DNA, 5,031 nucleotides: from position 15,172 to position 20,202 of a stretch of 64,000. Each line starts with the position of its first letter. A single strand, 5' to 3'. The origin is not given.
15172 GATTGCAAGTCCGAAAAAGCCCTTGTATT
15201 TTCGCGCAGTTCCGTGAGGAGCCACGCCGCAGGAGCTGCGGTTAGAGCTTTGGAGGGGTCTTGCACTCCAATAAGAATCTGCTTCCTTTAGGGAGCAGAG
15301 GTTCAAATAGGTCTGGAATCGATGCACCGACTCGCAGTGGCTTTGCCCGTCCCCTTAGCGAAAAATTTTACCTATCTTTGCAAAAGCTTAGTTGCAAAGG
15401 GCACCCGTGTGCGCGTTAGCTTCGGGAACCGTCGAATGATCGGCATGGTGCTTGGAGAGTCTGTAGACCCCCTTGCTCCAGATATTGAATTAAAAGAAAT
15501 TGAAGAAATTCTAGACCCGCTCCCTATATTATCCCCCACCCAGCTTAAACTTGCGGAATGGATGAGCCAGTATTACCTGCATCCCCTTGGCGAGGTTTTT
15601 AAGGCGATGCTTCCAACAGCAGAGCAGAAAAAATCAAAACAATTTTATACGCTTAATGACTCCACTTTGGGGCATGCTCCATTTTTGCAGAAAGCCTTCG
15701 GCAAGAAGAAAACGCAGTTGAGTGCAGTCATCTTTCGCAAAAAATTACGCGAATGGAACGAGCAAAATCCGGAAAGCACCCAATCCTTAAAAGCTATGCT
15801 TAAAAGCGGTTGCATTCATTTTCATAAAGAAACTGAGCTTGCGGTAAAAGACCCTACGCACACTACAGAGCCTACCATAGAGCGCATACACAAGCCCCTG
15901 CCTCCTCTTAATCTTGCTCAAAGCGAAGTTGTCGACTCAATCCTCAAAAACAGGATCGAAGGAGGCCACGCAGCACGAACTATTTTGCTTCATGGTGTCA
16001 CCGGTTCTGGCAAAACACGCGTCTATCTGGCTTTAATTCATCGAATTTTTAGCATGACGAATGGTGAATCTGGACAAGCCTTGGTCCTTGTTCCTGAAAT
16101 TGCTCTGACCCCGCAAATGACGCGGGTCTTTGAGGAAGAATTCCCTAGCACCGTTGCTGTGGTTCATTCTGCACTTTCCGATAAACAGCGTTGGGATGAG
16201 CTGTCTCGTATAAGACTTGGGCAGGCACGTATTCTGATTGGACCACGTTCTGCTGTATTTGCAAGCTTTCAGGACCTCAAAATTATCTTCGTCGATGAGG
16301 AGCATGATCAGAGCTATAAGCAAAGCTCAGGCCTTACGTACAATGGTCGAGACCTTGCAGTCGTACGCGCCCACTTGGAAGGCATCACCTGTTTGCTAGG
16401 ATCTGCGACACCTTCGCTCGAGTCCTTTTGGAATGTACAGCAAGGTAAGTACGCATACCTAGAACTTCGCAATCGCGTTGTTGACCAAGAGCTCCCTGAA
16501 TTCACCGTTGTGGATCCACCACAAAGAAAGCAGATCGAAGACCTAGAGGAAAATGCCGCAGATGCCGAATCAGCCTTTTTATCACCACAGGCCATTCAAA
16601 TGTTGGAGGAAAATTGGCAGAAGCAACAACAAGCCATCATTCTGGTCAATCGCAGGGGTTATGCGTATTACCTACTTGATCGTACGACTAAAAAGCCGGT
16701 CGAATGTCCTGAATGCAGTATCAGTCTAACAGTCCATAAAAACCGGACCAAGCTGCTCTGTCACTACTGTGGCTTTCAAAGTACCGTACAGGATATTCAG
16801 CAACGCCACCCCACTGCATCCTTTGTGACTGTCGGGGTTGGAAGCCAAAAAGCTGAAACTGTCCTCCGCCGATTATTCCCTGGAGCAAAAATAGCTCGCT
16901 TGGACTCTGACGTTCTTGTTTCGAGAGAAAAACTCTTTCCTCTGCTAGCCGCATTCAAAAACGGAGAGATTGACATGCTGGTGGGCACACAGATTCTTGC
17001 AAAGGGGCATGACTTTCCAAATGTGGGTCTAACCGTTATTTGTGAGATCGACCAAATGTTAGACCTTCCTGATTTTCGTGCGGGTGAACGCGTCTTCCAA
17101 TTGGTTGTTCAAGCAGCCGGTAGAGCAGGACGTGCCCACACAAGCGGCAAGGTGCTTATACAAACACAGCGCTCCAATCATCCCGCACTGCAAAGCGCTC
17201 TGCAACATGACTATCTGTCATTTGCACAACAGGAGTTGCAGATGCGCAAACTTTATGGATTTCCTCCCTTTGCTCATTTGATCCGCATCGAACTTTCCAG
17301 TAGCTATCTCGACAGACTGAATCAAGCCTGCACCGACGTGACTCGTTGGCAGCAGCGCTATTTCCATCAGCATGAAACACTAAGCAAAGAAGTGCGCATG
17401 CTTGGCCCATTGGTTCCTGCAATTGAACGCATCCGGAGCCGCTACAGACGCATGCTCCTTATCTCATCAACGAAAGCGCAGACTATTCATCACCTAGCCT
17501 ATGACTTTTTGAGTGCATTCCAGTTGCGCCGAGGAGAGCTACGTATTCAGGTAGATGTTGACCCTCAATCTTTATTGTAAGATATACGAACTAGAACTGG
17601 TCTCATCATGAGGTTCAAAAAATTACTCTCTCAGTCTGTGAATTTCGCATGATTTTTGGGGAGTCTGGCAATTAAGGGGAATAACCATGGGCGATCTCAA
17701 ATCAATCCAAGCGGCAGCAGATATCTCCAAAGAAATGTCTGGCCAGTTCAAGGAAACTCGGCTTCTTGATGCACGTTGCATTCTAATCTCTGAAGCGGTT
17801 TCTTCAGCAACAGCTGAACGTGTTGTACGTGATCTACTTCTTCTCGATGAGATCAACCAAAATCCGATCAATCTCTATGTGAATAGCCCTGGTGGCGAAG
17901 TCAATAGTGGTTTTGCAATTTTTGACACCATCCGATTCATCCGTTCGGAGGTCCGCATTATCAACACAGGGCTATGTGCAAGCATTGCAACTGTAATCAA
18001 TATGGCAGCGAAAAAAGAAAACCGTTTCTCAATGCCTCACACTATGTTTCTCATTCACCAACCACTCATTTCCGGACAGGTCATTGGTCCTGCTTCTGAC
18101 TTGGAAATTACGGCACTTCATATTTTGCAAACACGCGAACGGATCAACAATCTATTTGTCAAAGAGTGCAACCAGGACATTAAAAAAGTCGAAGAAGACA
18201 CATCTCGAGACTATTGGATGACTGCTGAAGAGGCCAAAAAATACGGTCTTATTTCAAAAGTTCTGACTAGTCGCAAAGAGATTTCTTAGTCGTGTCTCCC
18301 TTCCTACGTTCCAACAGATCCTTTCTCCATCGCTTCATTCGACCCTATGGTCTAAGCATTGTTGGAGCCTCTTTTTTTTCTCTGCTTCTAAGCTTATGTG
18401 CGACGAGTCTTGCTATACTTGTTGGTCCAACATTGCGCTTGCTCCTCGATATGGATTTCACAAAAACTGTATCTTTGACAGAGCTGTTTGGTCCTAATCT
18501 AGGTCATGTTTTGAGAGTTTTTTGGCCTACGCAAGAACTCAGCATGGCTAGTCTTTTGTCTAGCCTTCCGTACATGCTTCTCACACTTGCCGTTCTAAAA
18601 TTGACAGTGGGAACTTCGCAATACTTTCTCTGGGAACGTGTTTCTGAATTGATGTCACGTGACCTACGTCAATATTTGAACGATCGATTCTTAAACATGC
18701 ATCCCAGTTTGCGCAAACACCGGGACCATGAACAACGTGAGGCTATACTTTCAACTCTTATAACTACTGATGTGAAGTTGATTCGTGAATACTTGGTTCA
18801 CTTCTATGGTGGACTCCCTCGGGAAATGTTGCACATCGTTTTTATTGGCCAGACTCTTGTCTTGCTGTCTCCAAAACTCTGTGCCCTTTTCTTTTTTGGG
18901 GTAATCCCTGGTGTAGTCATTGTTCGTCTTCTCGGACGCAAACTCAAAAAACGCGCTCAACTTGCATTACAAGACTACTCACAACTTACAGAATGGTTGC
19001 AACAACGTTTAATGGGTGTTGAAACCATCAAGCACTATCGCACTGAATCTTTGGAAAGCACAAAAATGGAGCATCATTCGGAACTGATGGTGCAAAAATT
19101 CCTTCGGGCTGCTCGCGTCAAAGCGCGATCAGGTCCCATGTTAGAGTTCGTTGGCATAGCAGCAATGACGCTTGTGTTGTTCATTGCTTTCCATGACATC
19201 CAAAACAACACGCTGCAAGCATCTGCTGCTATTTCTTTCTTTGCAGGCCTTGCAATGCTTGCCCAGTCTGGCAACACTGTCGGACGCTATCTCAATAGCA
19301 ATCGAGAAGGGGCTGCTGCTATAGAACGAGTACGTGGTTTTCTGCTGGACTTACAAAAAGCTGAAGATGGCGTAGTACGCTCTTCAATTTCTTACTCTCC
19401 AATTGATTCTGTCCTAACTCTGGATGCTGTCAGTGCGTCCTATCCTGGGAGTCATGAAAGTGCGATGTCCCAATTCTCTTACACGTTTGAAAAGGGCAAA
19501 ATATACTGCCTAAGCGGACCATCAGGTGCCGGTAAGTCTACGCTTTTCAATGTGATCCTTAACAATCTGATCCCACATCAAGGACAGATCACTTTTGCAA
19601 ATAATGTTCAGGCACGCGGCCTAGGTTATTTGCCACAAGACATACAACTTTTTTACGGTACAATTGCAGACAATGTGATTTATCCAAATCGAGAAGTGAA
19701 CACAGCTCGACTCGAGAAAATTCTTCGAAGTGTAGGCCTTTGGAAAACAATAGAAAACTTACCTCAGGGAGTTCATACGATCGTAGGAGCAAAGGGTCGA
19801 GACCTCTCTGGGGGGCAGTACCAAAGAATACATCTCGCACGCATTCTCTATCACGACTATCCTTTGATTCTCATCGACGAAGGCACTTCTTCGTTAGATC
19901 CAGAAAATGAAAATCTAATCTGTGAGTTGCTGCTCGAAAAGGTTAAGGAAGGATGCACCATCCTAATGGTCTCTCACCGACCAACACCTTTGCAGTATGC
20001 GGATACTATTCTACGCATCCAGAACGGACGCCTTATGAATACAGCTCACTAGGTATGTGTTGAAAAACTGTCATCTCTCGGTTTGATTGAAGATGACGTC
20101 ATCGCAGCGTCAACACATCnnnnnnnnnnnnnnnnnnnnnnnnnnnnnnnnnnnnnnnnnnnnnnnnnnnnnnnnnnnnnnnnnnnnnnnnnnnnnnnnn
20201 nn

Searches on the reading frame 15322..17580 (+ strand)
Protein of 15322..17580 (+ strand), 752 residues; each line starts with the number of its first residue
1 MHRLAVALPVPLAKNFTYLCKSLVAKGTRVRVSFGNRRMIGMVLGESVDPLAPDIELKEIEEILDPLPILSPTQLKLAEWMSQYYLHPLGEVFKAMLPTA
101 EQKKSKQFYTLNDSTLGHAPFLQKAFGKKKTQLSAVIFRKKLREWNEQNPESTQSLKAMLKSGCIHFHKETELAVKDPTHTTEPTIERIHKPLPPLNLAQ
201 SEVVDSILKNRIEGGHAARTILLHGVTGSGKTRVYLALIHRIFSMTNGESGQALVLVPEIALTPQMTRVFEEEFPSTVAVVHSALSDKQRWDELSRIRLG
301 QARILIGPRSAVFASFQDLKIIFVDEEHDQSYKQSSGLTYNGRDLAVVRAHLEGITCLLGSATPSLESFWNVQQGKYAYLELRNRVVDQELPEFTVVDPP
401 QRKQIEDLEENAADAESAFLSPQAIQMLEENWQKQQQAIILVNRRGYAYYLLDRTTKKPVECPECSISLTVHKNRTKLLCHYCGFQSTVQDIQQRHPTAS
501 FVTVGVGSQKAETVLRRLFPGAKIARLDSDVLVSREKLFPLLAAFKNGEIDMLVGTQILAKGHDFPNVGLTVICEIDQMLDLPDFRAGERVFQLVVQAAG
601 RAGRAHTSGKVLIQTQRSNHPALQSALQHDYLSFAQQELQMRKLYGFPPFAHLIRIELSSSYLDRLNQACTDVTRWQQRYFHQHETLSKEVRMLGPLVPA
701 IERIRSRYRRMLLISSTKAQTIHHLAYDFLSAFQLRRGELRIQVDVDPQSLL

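Call 16: search_protein_families(library=pfam, proteins=[window:15322-17580:+], max_evalue=0.001)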
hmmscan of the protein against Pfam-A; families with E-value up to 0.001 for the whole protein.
window:15322-17580:+ (752 aa): 6 families
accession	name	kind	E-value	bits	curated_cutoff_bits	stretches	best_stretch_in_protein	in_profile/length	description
PF17764.6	PriA_3primeBD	-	2.6e-27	94.9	22.7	1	6-98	2-96/96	3'DNA-binding domain (3'BD)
PF00270.35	DEAD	-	1.7e-19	70.6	26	1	200-365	4-161/167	DEAD/DEAH box helicase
PF18074.6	PriA_C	-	8.6e-16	59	26.9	1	649-748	1-95/95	Primosomal protein N C-terminal domain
PF00271.37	Helicase_C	-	1.5e-13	51.4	23.5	1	510-605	27-109/110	Helicase conserved C-terminal domain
PF04851.21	ResIII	-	1.5e-13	51.4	22.5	1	196-339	4-142/164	Type III restriction enzyme, res subunit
PF18319.7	Zn_ribbon_PriA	-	2e-10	40.9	26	1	462-486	1-25/27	PriA DNA helicase Cys-rich region (CRR) domain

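Call 59: find_homologous_proteins(query=window:15322-17580:+, max_evalue=1e-30)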
Query window:15322-17580:+ (752 aa): 7999 proteins with E <= 1e-30 among 8000 candidates; the best 120 are listed.
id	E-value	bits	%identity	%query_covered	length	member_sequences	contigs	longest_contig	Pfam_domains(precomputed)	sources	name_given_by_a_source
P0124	0.0e+0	1698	100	100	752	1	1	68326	PF17764.7,PF00270.36,PF00271.38,PF18319.8,PF18074.7,PF04851.22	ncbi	-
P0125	0.0e+0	1118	67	100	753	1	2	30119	PF17764.7,PF00270.36,PF00271.38,PF18319.8,PF18074.7,PF04851.22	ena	-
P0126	3.0e-292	989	59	100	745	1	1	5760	PF17764.7,PF00270.36,PF00271.38,PF18319.8,PF18074.7,PF04851.22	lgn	-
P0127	9.1e-290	981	59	100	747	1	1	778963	PF17764.7,PF00270.36,PF00271.38,PF18319.8,PF18074.7,PF04851.22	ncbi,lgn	-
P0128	9.3e-285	965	59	100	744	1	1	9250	PF17764.7,PF00270.36,PF00271.38,PF18319.8,PF18074.7,PF04851.22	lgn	-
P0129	9.0e-284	961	59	100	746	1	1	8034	PF17764.7,PF00270.36,PF00271.38,PF18319.8,PF18074.7,PF04851.22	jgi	jgi:primosomal protein N' (replication factor Y)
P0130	1.8e-258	878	58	76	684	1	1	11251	PF17764.7,PF00270.36,PF00271.38,PF18319.8,PF18074.7,PF04851.22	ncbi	-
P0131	1.3e-254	865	58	74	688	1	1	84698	PF17764.7,PF00270.36,PF00271.38,PF18319.8,PF18074.7,PF04851.22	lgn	-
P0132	1.1e-247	842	59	74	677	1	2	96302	PF17764.7,PF00270.36,PF00271.38,PF18319.8,PF18074.7,PF04851.22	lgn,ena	-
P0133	2.1e-236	805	51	100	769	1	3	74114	PF17764.7,PF00270.36,PF00271.38,PF18319.8,PF18074.7,PF04851.22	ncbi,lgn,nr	ncbi:MAG: primosomal protein N' [Deltaproteobacteria bacterium]|nr:primosomal protein N' [Deltaprote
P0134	1.6e-219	749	48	100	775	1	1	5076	PF17764.7,PF00270.36,PF00271.38,PF18319.8,PF18074.7,PF04851.22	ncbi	-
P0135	1.7e-219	749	48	100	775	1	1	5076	PF17764.7,PF00270.36,PF00271.38,PF18319.8,PF18074.7,PF04851.22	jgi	jgi:primosomal protein N' (replication factor Y)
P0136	1.7e-219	749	48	100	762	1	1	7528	PF17764.7,PF00270.36,PF00271.38,PF18319.8,PF18074.7,PF04851.22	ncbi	-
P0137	1.3e-215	736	49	100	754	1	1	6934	PF17764.7,PF00270.36,PF00271.38,PF18319.8,PF18074.7,PF04851.22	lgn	-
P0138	1.6e-213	729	46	100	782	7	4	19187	PF17764.7,PF00270.36,PF00271.38,PF18319.8,PF18074.7,PF04851.22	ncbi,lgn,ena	-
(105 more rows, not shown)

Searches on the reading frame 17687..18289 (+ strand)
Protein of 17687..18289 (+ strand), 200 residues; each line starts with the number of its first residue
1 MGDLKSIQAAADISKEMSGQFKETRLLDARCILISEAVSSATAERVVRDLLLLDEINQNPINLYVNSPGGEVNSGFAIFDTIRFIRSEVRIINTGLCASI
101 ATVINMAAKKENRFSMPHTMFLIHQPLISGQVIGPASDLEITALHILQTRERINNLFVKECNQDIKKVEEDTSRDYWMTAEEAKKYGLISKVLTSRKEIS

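Call 16: search_protein_families(library=pfam, proteins=[window:17687-18289:+], max_evalue=0.001)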
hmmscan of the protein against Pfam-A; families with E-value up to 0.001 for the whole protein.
window:17687-18289:+ (200 aa): 1 family
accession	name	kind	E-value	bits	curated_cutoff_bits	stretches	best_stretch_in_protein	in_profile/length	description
PF00574.28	CLP_protease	-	1.6e-58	198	20.2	1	24-195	11-181/182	Clp protease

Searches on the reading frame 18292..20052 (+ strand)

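Call 16: search_protein_families(library=pfam, proteins=[window:18292-20052:+], max_evalue=0.001)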
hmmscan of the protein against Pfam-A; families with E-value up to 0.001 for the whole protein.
window:18292-20052:+ (586 aa): 7 families
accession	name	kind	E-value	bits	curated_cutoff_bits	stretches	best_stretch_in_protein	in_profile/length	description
PF00005.33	ABC_tran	-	5.9e-24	85.7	25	1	394-532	3-136/137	ABC transporter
PF00664.28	ABC_membrane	-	5.2e-22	79.2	28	1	70-323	22-270/274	ABC transporter transmembrane region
PF02463.25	SMC_N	-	9.6e-08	32.2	40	1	466-578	115-213/220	RecF/RecN/SMC N terminal domain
PF04310.18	MukB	-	8.3e-05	22.9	23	1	403-483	27-105/226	MukB N-terminal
PF13555.12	AAA_29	-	9.9e-05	22.5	27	1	396-435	16-54/61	P-loop containing region of AAA domain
PF13304.12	AAA_21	-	0.00017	22.2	27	0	518-564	251-300/304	AAA domain, putative AbiEii toxin, Type IV TA system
PF03193.22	RsgA_GTPase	-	0.00017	21.9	30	1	393-431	98-135/174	RsgA GTPase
